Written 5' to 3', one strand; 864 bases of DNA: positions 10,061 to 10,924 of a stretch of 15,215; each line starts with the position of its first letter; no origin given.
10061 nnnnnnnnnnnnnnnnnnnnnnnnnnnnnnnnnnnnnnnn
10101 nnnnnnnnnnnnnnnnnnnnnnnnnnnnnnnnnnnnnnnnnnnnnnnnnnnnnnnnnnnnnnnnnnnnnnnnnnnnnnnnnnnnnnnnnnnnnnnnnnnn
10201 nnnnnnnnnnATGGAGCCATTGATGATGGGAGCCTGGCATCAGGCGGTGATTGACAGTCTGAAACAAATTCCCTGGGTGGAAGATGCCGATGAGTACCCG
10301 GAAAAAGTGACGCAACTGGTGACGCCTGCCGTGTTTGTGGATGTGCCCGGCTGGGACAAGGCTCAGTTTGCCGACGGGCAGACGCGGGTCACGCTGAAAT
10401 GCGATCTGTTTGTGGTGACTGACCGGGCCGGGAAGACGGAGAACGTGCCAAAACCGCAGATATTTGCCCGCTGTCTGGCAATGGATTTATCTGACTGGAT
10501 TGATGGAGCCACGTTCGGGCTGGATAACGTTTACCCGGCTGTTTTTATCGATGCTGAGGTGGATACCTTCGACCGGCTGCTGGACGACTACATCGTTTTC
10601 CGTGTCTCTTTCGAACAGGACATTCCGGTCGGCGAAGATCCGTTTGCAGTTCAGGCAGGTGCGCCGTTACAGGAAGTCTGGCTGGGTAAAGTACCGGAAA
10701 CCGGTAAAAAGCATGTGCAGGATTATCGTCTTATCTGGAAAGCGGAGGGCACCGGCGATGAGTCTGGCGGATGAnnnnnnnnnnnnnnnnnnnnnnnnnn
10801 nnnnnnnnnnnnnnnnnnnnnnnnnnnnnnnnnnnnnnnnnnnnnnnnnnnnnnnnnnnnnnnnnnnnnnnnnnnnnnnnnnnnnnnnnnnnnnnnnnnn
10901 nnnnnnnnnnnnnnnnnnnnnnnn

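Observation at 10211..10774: Head-to-baseplate junction: U-like gene overlaps P2-type V directly, with no tube, sheath or tape-measure genes between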

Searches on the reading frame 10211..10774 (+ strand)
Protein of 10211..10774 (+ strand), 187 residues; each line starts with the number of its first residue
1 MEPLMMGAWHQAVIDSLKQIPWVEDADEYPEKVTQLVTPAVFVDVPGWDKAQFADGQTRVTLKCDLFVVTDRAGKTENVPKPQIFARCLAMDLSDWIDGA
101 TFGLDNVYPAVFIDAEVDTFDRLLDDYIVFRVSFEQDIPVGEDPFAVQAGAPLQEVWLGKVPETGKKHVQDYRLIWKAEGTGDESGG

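Call 4: search_protein_families(library=pfam, proteins=[window:10211-10774:+], max_evalue=0.1)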
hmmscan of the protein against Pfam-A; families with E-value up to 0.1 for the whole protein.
window:10211-10774:+ (187 aa): 0 families

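Call 5: search_protein_families(library=phrogs, proteins=[window:10211-10774:+], max_evalue=0.01)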
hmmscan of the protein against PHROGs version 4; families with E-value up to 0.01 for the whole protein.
window:10211-10774:+ (187 aa): 1 family
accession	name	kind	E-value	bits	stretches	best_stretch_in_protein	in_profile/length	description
phrog_1072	-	unknown function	3.7e-50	170.8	1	3-177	3-173/174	-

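Call 7: search_dna_similar(query=window:10211-10774:+, collection=phages, mode=protein, max_rows=40, rows=spread)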
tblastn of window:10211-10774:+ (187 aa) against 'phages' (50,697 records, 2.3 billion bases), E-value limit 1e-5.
Records with a match: 21; places in all: 21; records where one place covers at least 80% of the query: 13.
Best place of each record, by identity: <60% 21.
By first word of the organism name: Wolbachia 14; Escherichia 4; Hafnia 1; Citrobacter 1; Vibrio 1.
By host as written in the record: Escherichia coli 4; Wolbachia endosymbiont wVitA of Nasonia vitripennis 3; Wolbachia sp. wMel_KL 2; Hafnia paralvei 1; Citrobacter portucalensis Sb-2 1; Vibrio anguillarum PF4 1; Wolbachia sp. wRi_KL 1; Wolbachia sp. wRi_AMD 1; and 7 more.
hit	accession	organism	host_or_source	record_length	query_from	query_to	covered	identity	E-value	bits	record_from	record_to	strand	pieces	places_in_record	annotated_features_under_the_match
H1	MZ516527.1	Hafnia phage yong2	Hafnia paralvei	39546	2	177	94%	52.8%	2e-53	187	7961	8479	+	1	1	hypothetical protein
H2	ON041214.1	Citrobacter phage Chris1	Citrobacter portucalensis Sb-2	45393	2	179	95%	50.0%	3e-52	184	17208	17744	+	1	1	hypothetical protein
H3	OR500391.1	Vibrio phage Vb_VaM_Valp1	Vibrio anguillarum PF4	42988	9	175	89%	34.1%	8e-19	89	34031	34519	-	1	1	hypothetical protein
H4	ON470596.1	Escherichia phage vB_EcoM-569R10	Escherichia coli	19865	13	172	86%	27.3%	4e-10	64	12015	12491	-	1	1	hypothetical protein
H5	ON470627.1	Escherichia phage vB_EcoM-783R5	Escherichia coli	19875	13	172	86%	27.3%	4e-10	64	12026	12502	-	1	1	hypothetical protein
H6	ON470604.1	Escherichia phage vB_EcoM-720R5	Escherichia coli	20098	13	172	86%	27.3%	4e-10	64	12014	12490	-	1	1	hypothetical protein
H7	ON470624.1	Escherichia phage vB_EcoM-705R4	Escherichia coli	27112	13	172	86%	27.3%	4e-10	64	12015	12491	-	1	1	hypothetical protein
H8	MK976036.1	Wolbachia phage WO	Wolbachia sp. wRi_KL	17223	1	160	86%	27.3%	3e-8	58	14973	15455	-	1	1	hypothetical protein (x2) | minor tail protein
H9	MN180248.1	Wolbachia phage WO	Wolbachia sp. wRi_AMD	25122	1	160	86%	27.3%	3e-8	58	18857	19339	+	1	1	hypothetical protein (x2) | minor tail protein Z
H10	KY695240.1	Wolbachia phage sr1WOdamA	Wolbachia endosymbiont of Simulium ...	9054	10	160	81%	28.1%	6e-9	60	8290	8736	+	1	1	record has no annotation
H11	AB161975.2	Wolbachia phage WOcauB1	Wolbachia sp. wCauB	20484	10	160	81%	28.1%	1e-8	59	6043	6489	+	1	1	gp8: similar to hypothetical protein of Pseudomonas aeruginosa | gp9: similar to GPV of phage P2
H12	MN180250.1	Wolbachia phage WO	Wolbachia sp. wMel_KL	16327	10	164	83%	27.2%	6e-6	51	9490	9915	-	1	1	hypothetical protein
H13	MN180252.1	Wolbachia phage WO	Wolbachia sp. wMel_AMD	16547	10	164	83%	27.2%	6e-6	51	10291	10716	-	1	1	hypothetical protein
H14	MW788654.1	Wolbachia phage WO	Allonemobius socius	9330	10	143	72%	31.4%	1e-10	65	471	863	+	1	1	hypothetical protein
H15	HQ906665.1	Wolbachia endosymbiont wVitB of Nasonia vitripennis phage ...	Wolbachia endosymbiont wVitB of Nasonia ...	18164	10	143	72%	31.4%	6e-10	63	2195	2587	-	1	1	hypothetical protein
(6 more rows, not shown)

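Call 8: get_annotated_region(hit=H1, flank=14000)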
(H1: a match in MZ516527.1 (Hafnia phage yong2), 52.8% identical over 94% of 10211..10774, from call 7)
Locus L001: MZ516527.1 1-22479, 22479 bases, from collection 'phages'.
description: Hafnia phage yong2, complete genome.
organism: Hafnia phage yong2 (NCBI taxid 2859519)
taxonomy: Viruses; Duplodnaviria; Heunggongvirae; Uroviricota; Caudoviricetes
host: Hafnia paralvei; source: -; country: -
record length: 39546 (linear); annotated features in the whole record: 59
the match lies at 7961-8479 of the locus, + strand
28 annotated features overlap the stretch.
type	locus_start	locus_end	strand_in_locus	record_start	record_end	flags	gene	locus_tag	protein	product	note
CDS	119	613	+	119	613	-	-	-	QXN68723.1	terminase small subunit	-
CDS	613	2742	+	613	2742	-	-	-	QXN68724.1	terminase large subunit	-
CDS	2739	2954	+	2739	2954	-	-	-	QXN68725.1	head-to-tail joining protein W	-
CDS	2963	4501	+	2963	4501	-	-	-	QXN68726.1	portal protein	-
CDS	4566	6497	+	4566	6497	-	-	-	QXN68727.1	ATP-dependent Clp protease proteolytic subunit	-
CDS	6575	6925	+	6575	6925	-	-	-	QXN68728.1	capsid fiber protein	-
CDS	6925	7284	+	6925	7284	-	-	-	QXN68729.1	head-to-tail joining protein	-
CDS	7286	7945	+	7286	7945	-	-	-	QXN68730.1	hypothetical protein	-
CDS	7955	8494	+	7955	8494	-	-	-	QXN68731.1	hypothetical protein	-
CDS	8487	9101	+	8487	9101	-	-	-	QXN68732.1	baseplate assembly protein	-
CDS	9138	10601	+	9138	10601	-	-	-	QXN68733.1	tail sheath protein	-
CDS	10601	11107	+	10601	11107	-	-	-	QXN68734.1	tail tube protein FII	-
CDS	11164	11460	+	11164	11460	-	-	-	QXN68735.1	tail assembly protein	-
CDS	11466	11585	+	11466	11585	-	-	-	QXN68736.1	hypothetical protein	-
CDS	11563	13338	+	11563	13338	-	-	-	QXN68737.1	hypothetical protein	-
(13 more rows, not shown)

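Call 11: find_homologous_proteins(query=window:10211-10774:+, max_evalue=0.001)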
Query window:10211-10774:+ (187 aa): 10 proteins with E <= 0.001 among 67 candidates.
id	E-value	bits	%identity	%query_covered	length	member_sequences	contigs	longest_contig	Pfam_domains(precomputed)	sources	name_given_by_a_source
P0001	3.9e-103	361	83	100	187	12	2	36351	-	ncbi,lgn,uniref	ncbi:hypothetical protein [Salmonella enterica]|uniref:hypothetical protein n=1 Tax=Salmonella enter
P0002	1.8e-74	268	62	95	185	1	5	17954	-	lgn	-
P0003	6.9e-71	256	60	95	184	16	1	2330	-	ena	-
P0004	1.5e-64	236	56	98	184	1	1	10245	-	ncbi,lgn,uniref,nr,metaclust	ncbi:hypothetical protein GTGU_00173 [Trabulsiella guamensis ATCC 49490]|uniref:Phage protein n=1 Ta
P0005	9.8e-64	233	95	59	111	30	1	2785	-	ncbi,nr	ncbi:hypothetical protein MTR49_24770, partial [Escherichia coli]|nr:hypothetical protein [Escherich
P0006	4.7e-62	227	98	55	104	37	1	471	-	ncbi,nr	ncbi:hypothetical protein GQF57_27660, partial [Escherichia coli]|nr:hypothetical protein [Escherich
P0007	1.7e-52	196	52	95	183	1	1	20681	-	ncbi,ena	-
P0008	1.3e-50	190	53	95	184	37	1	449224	-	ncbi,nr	ncbi:TPA: hypothetical protein OPR07_000337 [Citrobacter koseri]|nr:hypothetical protein [Citrobacte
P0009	2.0e-50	189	51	97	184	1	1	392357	-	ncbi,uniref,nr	ncbi:hypothetical protein EH228_14745 [Erwinia endophytica]|uniref:hypothetical protein n=1 Tax=Erwi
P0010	2.9e-50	189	50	95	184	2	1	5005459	-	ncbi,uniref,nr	ncbi:hypothetical protein [Kluyvera genomosp. 3]|uniref:DUF3168 domain-containing protein n=1 Tax=Kl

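Call 12: search_solved_structures(query=window:10211-10774:+, max_evalue=10, show_alignments=3)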
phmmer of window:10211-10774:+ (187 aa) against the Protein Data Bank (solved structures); distinct sequences matched with E-value up to 10: 3.
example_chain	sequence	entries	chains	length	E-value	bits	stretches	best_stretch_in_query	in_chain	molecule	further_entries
6u5f_A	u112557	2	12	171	0.61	13.2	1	103-172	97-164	Collar PA0615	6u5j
9gsz_A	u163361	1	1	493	0.69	13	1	88-141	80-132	Monocarboxylate transporter 10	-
9hhq_A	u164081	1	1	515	0.73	13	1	88-141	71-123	Monocarboxylate transporter 10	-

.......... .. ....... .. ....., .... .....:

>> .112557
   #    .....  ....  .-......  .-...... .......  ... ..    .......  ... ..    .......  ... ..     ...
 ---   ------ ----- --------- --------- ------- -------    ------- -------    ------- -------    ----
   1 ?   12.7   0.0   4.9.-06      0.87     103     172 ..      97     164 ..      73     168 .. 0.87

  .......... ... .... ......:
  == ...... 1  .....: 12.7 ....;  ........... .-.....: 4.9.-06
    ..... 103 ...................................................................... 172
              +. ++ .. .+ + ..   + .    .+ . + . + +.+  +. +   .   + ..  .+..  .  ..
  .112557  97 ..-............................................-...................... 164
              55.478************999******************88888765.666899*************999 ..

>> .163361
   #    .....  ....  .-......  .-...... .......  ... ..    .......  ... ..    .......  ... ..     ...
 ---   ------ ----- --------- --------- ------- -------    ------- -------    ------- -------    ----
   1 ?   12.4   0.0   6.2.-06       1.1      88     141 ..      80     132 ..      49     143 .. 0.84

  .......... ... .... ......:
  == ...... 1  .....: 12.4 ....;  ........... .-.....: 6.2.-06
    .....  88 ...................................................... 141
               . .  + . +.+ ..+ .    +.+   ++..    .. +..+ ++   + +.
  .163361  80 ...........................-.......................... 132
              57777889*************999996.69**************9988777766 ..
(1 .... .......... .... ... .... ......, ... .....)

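Call 16: find_homologous_proteins(query=A1, max_evalue=0.001)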
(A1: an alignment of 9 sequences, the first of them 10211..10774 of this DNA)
Query A1 (9 sequences) (187 aa, profile of the alignment): 83 proteins with E <= 0.001 among 2580 candidates.
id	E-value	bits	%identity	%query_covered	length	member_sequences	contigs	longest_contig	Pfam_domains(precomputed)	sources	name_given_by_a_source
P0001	3.4e-92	325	83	100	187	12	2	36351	-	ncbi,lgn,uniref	ncbi:hypothetical protein [Salmonella enterica]|uniref:hypothetical protein n=1 Tax=Salmonella enter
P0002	3.4e-88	312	62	95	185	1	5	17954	-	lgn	-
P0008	1.8e-87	310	53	95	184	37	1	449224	-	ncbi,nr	ncbi:TPA: hypothetical protein OPR07_000337 [Citrobacter koseri]|nr:hypothetical protein [Citrobacte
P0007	1.1e-86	307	52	95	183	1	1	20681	-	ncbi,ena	-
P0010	1.5e-86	307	50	95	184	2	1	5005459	-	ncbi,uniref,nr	ncbi:hypothetical protein [Kluyvera genomosp. 3]|uniref:DUF3168 domain-containing protein n=1 Tax=Kl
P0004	4.3e-86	305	56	98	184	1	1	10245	-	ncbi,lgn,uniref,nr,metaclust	ncbi:hypothetical protein GTGU_00173 [Trabulsiella guamensis ATCC 49490]|uniref:Phage protein n=1 Ta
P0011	7.5e-86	304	50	95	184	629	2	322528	-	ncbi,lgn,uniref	ncbi:hypothetical protein [Enterobacter asburiae]|uniref:hypothetical protein n=1 Tax=Enterobacter a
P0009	1.6e-85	303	51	97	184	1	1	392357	-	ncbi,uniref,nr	ncbi:hypothetical protein EH228_14745 [Erwinia endophytica]|uniref:hypothetical protein n=1 Tax=Erwi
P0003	3.2e-85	302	60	95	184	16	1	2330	-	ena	-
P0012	2.0e-84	300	52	95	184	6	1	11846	-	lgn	-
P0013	9.9e-84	297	50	96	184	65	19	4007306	-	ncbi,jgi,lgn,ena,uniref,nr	ncbi:hypothetical protein NHB29_11995 [Pantoea agglomerans]|jgi:hypothetical protein|uniref:hypothet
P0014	3.8e-83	296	51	95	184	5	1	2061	-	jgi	jgi:hypothetical protein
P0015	1.1e-82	294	52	97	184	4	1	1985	-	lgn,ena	-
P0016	1.5e-82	294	49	95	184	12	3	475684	-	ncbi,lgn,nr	ncbi:TPA: hypothetical protein RFU21_002386 [Klebsiella aerogenes]|nr:hypothetical protein [Klebsiel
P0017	1.8e-82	293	50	95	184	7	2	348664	-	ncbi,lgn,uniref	ncbi:hypothetical protein [Klebsiella aerogenes]|uniref:hypothetical protein n=1 Tax=Klebsiella aero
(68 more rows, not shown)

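Call 23: search_solved_structures(query=A2, max_evalue=10, show_alignments=3)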
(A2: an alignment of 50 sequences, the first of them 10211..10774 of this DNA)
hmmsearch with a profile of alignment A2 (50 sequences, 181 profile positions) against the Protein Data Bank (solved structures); distinct sequences matched with E-value up to 10: 1.
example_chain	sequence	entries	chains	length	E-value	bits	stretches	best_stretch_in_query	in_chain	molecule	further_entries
6u5f_A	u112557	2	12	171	2.9e-08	36.7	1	87-171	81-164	Collar PA0615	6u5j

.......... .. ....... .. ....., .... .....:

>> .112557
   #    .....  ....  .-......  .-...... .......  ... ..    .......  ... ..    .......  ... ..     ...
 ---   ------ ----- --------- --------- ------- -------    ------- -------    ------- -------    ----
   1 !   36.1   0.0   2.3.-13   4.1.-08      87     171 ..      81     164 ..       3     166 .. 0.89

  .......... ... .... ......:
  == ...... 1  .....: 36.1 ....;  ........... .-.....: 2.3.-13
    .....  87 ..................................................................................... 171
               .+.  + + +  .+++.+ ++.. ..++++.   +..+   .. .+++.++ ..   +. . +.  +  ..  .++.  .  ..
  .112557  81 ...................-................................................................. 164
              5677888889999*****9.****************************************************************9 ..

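Call 27: search_protein_representatives(alignment_id=A1)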
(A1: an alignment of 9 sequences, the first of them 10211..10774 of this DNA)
Query: 9 sequences, 183 profile positions. Proteins with E-value up to 0.001 (for the whole library): 372; up to 1e-10: 110; up to 1e-30: 14. The best 150 are listed.
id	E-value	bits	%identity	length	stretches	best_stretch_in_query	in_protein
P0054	3.2e-70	251.8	-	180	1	1-180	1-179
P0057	3.1e-69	248.6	-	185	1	1-180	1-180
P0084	6.7e-66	237.7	-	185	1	1-175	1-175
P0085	1.1e-62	227.2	-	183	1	1-177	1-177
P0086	7.1e-52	192.0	-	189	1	3-178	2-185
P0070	2.7e-50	186.8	-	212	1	25-147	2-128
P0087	2.9e-47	176.9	-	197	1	2-180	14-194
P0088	3.3e-46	173.5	-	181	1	1-172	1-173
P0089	1.0e-44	168.7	-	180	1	1-182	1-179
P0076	7.1e-44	165.9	-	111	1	70-180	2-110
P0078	5.7e-43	162.9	-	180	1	8-172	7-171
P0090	1.6e-39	151.7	-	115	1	1-114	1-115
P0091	2.9e-35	137.8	-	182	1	1-179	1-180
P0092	8.0e-32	126.6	-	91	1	1-84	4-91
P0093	3.6e-28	114.7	-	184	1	1-177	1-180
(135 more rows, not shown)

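Call 29: predict_structure(alignment_id=A2)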
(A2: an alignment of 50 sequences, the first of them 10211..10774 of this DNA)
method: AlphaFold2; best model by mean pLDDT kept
length: 187 residues; sequences in the alignment: 50
mean_pLDDT: 83.9   pTM: 0.71
mean pLDDT of the five models: 83.9, 81.3, 80.3, 78.1, 77.8
residues with pLDDT >= 90: 99; 70-90: 48; 50-70: 34; < 50: 6
segments of 3 or more residues with pLDDT < 50: 182-187
pLDDT, mean of each block of 10 residues (from residue 1): 87 97 93 83 95 84 96 77 94 97 94 94 90 95 63 65 61 71 44
secondary structure, 60 per line:
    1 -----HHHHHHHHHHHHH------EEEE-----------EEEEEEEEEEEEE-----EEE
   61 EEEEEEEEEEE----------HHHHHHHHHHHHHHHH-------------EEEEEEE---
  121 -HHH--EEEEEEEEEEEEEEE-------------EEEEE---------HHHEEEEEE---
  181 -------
elements in order: H6-18 E25-28 E40-52 E58-71 H82-97 E111-117 E127-141 E155-159 E172-177

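Call 33: fold_search(model_id=the predicted structure, library=pdb)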
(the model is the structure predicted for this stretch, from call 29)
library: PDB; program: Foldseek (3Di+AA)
matches with E <= 10: 1162; with E <= 0.001: 33
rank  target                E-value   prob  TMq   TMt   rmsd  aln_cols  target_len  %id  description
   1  6u5j_A                5.0e-08  1.00  0.62  0.70  10.2       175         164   19  CryoEM Structure of Pyocin R2 - postcontracted - collar (released 2020-04-15)
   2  6u5f_A                1.0e-07  1.00  0.64  0.70   8.1       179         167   20  CryoEM Structure of Pyocin R2 - precontracted - collar (released 2020-04-15)
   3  9khy_1                5.5e-07  1.00  0.55  0.59   8.1       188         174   15  Terminator and trunk structure of Escherichia phage Mu (released 2025-02-12)
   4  8kef_a                1.3e-06  1.00  0.46  0.38  11.8       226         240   12  Cyanophage A-1(L) neck/gp7-terminator (released 2024-04-17)
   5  9lj8_A                1.5e-05  1.00  0.56  0.59   7.6       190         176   15  Tail structure of bacteriophage Mu in contracted state (released 2025-02-19)
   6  8bcp_A                2.0e-05  1.00  0.54  0.63   4.2       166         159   14  Cryo-EM structure of the proximal end of bacteriophage T5 tail : p142 tail terminator protein hexamer and pb6 tail tub (released 2023-11-01)
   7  8hqo_a                3.4e-05  1.00  0.47  0.54   5.2       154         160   16  Neck of DT57C bacteriophage in the full state (released 2023-12-13)
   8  9mt4_F                4.5e-05  1.00  0.38  0.36   9.1       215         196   12  Connector structure of phage JohannRWettstein (Bas63) (released 2025-11-19)
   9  9c39_F                5.4e-05  1.00  0.44  0.43   8.0       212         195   11  Bacteriophage Sf14 neck C6 reconstruction (released 2025-02-05)
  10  8bcu_A                7.3e-05  1.00  0.55  0.63   3.8       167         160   16  Cryo-EM structure of the proximal end of bacteriophage T5 tail, after interaction with its receptor : p142 tail termin (released 2023-11-01)
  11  8iyd_K                8.2e-05  1.00  0.53  0.72   3.8       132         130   11  Tail cap of phage lambda tail (released 2023-10-18)
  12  3fzb_C                8.7e-05  1.00  0.55  0.76   3.0       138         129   12  Crystal structure of the tail terminator protein from phage lambda (gpU-WT) (released 2009-05-26)
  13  3fz2_C                8.7e-05  1.00  0.52  0.71   3.5       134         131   13  Crystal structure of the tail terminator protein from phage lambda (gpU-D74A) (released 2009-05-26)
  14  8bcp_B                8.7e-05  1.00  0.53  0.61   4.1       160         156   16  Cryo-EM structure of the proximal end of bacteriophage T5 tail : p142 tail terminator protein hexamer and pb6 tail tub (released 2023-11-01)
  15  2gjv_A                9.8e-05  1.00  0.55  0.72   4.0       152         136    8  Crystal Structure of a Protein of Unknown Function from Salmonella typhimurium (released 2006-04-11)
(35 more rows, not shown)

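Call 40: get_annotated_region(hit=H11, flank=9000)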
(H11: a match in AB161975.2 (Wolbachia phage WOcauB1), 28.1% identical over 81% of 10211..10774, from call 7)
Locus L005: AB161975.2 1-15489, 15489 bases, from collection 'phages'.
description: Wolbachia phage WOcauB1 genomic DNA, partial sequence.
organism: Wolbachia phage WOcauB1 (NCBI taxid 262790)
taxonomy: Viruses
host: Wolbachia sp. wCauB; source: -; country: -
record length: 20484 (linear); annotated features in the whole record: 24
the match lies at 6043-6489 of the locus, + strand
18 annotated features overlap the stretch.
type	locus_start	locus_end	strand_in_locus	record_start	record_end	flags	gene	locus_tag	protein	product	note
CDS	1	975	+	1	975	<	gp1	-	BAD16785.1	similar to terminase large subunit of lambda [bacteriophage WO]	-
CDS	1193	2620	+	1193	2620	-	gp2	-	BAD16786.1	similar to portal protein GPB of phage lambda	-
CDS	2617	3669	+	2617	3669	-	gp3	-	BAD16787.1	similar to minor capsid protein GPC of phage lambda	-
CDS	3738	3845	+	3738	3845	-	gp4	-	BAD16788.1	similar to hypothetical protein [Wolbachia sp. wKue]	-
CDS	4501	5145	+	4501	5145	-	gp5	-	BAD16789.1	Similar to unknown protein of phage Felix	-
CDS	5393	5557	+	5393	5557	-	gp6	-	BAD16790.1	similar to hypothetical protein [Wolbachia sp. wKue]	-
CDS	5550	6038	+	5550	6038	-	gp7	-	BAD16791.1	similar to hypothetical protein [Wolbachia sp. wKue]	-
CDS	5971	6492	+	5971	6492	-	gp8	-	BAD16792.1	similar to hypothetical protein of Pseudomonas aeruginosa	-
CDS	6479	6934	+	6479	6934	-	gp9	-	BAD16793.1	similar to GPV of phage P2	-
CDS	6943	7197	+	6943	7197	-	gp10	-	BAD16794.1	similar to PROBABLE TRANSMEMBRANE PROTEIN [Ralstonia solanacearum]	-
CDS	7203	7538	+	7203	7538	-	gp11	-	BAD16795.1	similar to GPW of phage P2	-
CDS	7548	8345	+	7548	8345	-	gp12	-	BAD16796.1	similar to GPJ of phage P2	-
CDS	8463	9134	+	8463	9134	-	gp13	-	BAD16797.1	similar to hypothetical protein [Wolbachia sp. wKue]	-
CDS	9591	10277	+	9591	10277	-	gp14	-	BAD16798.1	Hypothetical protein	-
CDS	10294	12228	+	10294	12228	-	gp15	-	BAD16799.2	similar tohypothetical protein [Desulfovibrio desulfuricans G20]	-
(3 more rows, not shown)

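Call 45: search_protein_families(library=ncbifam, proteins=[window:10211-10774:+], max_evalue=0.1)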
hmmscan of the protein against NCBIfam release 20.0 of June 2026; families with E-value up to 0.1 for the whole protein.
window:10211-10774:+ (187 aa): 0 families
